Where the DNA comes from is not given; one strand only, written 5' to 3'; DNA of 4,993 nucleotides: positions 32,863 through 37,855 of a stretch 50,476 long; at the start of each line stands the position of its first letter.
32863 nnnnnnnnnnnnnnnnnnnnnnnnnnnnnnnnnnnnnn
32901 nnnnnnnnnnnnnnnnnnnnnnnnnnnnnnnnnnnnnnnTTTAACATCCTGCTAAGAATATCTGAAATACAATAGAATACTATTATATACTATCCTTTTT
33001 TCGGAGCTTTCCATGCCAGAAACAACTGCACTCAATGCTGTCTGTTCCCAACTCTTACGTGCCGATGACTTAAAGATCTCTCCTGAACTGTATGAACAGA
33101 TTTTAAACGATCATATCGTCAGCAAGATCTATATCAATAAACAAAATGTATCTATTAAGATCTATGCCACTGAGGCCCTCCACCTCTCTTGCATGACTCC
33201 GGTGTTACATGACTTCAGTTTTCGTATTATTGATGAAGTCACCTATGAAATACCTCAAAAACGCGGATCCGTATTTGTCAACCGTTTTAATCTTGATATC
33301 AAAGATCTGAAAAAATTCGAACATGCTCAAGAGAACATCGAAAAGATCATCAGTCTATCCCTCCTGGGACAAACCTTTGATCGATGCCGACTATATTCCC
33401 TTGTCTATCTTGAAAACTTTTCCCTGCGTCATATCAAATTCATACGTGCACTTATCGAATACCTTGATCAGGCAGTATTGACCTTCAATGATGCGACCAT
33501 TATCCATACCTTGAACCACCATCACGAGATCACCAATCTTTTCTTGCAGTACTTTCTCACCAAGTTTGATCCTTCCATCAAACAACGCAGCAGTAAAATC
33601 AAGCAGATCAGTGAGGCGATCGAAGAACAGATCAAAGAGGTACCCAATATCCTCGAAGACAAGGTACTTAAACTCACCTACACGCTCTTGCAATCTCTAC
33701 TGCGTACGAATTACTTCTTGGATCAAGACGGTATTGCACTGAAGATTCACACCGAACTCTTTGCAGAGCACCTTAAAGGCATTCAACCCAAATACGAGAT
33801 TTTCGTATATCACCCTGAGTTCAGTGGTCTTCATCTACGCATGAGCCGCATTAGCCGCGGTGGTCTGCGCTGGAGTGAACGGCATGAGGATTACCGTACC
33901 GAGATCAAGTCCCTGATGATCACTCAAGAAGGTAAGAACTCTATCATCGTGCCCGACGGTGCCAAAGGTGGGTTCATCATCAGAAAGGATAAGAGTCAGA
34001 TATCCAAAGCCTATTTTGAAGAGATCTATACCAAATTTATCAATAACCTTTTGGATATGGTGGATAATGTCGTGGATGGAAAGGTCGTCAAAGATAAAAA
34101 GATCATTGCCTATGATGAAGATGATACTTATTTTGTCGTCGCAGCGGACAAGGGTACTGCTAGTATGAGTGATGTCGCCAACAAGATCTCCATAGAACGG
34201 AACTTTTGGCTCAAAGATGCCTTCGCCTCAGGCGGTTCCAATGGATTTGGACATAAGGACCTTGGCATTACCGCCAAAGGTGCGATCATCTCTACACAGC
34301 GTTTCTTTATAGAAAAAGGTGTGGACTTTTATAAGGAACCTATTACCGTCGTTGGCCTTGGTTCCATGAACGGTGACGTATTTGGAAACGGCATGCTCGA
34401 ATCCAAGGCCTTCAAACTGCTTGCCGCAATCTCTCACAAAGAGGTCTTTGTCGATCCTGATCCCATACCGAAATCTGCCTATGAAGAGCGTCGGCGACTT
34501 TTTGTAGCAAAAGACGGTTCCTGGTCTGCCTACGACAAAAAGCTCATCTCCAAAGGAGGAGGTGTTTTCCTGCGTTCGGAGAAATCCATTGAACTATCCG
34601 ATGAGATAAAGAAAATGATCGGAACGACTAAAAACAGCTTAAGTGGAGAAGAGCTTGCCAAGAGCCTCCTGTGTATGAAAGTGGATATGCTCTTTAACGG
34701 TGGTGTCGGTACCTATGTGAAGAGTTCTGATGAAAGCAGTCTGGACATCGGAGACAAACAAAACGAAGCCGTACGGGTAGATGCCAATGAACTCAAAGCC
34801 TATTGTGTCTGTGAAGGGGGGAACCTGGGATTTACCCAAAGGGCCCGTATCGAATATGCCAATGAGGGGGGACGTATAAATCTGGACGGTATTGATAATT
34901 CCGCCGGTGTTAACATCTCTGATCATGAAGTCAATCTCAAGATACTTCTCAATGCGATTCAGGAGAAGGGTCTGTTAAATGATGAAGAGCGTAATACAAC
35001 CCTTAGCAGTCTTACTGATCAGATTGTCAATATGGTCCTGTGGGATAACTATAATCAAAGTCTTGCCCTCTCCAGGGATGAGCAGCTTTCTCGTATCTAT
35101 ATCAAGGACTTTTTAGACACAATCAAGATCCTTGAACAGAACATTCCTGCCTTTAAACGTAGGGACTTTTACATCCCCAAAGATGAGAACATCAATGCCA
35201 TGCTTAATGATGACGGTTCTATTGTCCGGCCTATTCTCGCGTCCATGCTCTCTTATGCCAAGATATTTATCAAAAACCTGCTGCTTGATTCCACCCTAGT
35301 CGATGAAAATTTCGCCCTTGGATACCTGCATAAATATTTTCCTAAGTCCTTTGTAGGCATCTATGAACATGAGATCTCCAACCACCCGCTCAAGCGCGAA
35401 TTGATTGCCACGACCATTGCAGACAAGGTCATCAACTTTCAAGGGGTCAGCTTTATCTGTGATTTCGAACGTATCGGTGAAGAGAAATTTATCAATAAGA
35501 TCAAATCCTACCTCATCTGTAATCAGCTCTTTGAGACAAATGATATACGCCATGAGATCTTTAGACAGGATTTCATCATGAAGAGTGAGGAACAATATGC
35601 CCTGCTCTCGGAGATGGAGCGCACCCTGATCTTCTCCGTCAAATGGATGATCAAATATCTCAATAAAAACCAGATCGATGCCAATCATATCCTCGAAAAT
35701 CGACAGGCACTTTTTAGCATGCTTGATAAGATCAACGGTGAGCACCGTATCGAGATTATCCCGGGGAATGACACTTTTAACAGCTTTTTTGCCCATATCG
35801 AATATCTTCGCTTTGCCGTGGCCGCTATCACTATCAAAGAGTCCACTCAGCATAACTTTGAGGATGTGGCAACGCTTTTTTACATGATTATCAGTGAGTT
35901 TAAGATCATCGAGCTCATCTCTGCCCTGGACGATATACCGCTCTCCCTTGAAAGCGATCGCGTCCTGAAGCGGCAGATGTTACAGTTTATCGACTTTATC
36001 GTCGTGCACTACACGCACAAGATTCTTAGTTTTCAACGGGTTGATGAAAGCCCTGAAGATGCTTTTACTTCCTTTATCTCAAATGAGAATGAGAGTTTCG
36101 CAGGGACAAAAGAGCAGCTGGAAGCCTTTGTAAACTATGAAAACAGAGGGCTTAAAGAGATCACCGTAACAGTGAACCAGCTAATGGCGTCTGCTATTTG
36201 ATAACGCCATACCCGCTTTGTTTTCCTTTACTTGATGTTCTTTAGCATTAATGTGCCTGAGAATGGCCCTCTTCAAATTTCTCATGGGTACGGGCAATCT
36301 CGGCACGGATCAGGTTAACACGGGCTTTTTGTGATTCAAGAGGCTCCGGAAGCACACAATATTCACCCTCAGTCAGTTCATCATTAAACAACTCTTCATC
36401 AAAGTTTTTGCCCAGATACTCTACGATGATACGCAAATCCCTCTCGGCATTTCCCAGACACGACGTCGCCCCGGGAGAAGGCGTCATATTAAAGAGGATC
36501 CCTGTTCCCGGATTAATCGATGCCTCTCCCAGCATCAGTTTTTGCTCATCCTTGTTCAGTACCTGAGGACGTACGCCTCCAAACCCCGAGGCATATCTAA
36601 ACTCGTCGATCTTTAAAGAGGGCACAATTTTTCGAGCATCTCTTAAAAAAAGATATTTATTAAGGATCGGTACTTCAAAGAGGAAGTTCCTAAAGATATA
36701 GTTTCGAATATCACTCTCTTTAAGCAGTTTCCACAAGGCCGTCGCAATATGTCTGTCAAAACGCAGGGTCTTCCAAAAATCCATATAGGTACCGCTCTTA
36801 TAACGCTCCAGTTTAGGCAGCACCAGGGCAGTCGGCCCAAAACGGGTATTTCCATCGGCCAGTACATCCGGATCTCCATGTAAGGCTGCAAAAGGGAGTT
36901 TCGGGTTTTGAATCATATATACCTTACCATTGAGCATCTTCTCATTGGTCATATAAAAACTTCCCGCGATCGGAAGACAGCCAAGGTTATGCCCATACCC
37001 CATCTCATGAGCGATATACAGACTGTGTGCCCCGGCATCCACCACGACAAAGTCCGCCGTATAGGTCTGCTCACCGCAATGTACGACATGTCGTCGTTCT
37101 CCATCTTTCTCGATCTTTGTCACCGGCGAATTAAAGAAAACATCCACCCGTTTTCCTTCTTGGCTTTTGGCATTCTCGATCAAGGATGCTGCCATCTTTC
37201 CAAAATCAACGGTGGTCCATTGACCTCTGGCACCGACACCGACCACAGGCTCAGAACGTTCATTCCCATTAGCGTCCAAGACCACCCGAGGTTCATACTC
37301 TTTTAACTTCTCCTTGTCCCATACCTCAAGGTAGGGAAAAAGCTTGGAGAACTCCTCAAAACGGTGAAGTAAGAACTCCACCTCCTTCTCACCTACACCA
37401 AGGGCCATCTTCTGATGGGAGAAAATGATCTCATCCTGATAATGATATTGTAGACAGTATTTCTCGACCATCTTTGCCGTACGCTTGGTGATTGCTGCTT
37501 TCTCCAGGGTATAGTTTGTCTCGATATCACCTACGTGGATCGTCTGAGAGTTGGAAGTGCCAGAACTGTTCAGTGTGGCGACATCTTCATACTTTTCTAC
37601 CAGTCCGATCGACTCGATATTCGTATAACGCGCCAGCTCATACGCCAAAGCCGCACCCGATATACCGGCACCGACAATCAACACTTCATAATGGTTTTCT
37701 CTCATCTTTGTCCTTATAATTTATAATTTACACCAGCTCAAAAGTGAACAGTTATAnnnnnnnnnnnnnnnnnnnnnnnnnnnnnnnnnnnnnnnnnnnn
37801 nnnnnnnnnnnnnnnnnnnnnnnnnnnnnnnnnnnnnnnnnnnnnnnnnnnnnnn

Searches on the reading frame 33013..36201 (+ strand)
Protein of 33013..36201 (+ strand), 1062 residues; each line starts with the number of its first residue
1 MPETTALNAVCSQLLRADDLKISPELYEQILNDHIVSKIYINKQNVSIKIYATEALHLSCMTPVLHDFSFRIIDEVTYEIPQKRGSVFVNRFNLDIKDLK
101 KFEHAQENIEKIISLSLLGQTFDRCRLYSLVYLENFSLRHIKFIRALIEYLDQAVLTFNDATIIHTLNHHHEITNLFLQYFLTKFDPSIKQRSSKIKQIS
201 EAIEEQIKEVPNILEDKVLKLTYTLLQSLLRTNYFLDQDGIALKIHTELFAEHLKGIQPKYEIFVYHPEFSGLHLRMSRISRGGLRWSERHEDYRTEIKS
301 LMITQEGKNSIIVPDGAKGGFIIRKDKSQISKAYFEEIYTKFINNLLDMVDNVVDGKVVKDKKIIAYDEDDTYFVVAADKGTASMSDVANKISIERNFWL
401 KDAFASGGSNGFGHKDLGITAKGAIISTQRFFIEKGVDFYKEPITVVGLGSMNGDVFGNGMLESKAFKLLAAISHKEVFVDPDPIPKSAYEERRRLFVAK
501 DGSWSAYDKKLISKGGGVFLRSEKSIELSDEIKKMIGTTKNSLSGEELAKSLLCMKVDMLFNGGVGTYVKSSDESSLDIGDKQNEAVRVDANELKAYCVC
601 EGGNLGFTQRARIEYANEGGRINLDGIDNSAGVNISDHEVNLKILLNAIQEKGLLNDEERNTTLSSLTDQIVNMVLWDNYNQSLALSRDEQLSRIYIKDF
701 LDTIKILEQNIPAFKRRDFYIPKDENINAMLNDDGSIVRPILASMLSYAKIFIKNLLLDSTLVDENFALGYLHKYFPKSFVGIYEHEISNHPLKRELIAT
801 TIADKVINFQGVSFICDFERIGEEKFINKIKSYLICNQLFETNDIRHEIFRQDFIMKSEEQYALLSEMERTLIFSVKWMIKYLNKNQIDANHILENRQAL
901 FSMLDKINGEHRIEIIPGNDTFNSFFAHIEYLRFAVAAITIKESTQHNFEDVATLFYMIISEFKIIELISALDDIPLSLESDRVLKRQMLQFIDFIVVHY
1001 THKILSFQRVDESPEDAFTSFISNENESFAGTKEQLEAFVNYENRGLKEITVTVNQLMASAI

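Call 63: search_protein_families(library=pfam, proteins=[window:33013-36201:+], max_evalue=0.001)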
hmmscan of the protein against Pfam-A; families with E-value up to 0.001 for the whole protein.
window:33013-36201:+ (1062 aa): 4 families
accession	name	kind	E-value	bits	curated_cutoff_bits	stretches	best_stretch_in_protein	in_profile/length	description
PF05088.18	Bac_GDH_CD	-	3.1e-192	639.9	22.8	1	203-687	2-495/497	Bacterial NAD-glutamate dehydrogenase, catalytic domain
PF21074.2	GDH_C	-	6.9e-39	134.4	26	2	737-886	4-153/339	Glutamate dehydrogenase, C-terminal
PF21078.2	GDH_HM3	-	3.5e-11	43.5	24.6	1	129-187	8-66/66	Glutamate dehydrogenase, helical motif 3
PF21077.3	GDH_ACT3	-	5.8e-08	32.8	22.2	1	43-105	14-78/80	Glutamate dehydrogenase, ACT3 domain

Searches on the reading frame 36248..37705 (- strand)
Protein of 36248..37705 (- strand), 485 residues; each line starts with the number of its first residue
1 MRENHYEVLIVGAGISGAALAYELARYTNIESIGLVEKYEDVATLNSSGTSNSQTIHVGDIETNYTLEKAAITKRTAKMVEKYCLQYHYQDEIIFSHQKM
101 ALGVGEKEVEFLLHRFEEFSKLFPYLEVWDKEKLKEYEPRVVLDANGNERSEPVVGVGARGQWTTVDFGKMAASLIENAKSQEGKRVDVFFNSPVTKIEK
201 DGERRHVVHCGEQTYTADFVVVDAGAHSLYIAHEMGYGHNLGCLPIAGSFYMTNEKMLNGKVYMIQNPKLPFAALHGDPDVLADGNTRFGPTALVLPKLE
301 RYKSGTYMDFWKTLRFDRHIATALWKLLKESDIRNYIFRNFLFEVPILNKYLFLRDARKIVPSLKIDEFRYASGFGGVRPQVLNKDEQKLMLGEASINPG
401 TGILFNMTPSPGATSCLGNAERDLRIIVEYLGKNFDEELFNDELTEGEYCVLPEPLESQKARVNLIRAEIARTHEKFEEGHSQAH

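Call 43: search_protein_families(library=pfam, proteins=[window:36248-37705:-], max_evalue=0.00001)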
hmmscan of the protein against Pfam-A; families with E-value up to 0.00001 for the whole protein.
window:36248-37705:- (485 aa): 2 families
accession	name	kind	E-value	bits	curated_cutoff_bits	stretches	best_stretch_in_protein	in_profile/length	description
PF06039.21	Mqo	-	4.9e-28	98.3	27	1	5-460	2-470/489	Malate:quinone oxidoreductase (Mqo)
PF01266.30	DAO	-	3.4e-24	86.5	27.9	1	8-418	2-345/353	FAD dependent oxidoreductase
